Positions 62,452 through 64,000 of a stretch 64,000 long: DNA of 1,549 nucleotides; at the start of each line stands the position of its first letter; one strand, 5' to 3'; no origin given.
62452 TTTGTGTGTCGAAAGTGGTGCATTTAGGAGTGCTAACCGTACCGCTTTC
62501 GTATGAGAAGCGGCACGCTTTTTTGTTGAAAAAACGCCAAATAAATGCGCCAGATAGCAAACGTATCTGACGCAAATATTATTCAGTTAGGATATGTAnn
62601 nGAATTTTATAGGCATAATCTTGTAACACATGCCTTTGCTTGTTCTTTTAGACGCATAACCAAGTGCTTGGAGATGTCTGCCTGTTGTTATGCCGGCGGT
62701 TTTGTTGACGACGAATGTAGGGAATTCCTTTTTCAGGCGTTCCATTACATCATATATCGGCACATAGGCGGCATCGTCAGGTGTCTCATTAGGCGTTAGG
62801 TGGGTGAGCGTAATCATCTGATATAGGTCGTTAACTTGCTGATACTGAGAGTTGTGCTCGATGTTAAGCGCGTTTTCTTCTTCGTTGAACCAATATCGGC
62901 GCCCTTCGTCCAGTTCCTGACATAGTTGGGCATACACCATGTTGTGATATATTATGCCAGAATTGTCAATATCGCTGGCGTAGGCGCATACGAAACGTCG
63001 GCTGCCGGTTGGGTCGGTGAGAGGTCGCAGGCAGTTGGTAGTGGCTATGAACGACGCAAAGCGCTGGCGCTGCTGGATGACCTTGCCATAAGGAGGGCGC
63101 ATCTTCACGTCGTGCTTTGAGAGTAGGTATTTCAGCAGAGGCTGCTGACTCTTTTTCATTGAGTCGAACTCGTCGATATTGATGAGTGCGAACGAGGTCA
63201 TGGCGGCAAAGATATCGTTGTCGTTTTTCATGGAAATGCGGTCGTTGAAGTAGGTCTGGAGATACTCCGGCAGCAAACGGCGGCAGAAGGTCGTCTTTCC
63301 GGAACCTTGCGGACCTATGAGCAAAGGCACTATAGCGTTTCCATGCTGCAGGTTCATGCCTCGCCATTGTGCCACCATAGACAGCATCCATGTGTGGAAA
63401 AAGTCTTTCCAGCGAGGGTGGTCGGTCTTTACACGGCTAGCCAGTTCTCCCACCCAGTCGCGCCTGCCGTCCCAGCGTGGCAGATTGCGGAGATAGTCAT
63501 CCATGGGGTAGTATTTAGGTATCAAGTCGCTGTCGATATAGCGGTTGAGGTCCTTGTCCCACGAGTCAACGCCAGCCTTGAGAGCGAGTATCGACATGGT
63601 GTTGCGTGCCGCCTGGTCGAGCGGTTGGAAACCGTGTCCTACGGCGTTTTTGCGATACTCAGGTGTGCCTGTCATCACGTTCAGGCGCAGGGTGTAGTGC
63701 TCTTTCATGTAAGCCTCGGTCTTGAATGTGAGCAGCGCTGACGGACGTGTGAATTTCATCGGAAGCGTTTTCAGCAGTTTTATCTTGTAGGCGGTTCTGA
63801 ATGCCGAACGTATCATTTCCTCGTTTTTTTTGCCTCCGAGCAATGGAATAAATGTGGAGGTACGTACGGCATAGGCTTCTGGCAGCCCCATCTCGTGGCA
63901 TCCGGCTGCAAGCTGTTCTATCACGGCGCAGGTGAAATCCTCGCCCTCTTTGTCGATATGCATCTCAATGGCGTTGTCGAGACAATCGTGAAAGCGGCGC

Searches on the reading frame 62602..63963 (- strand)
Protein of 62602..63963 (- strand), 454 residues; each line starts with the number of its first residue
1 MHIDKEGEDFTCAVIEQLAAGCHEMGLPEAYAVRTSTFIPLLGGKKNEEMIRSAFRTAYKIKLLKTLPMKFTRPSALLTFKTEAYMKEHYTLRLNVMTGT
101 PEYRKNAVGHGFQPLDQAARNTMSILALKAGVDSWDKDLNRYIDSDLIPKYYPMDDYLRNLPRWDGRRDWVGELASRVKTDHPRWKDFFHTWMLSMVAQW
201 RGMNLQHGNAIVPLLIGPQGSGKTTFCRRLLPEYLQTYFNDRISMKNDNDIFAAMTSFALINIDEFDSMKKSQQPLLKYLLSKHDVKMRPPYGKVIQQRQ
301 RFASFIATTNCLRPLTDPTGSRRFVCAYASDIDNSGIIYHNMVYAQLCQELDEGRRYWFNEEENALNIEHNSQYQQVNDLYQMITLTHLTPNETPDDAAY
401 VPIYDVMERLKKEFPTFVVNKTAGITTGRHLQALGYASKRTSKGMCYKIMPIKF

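Call 46: search_protein_families(library=pfam, proteins=[window:62602-63963:-], max_evalue=0.01)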
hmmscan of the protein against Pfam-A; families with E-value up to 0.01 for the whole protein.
window:62602-63963:- (454 aa): 7 families
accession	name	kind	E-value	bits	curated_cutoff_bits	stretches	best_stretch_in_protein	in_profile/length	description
PF05272.17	VapE-like_dom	-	1.5e-30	106.7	25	1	163-375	5-216/217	Virulence-associated protein E-like domain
PF19263.5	DUF5906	-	9.9e-09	36.3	27.6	1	215-323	1-114/114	Family of unknown function (DUF5906)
PF12990.12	DUF3874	-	1.5e-05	25.7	28.3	1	397-449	20-71/71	Domain of unknonw function from B. Theta Gene description (DUF3874)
PF00910.28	RNA_helicase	-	5.8e-05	24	21.5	1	215-310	3-104/105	RNA helicase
PF00004.35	AAA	-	0.00026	21.9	21.2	1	214-318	2-117/131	ATPase family associated with various cellular activities (AAA)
PF13401.12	AAA_22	-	0.00026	21.7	27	0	213-237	8-32/130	AAA domain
PF07728.20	AAA_5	-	0.00039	20.9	22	0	214-234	3-23/139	AAA domain (dynein-related subfamily)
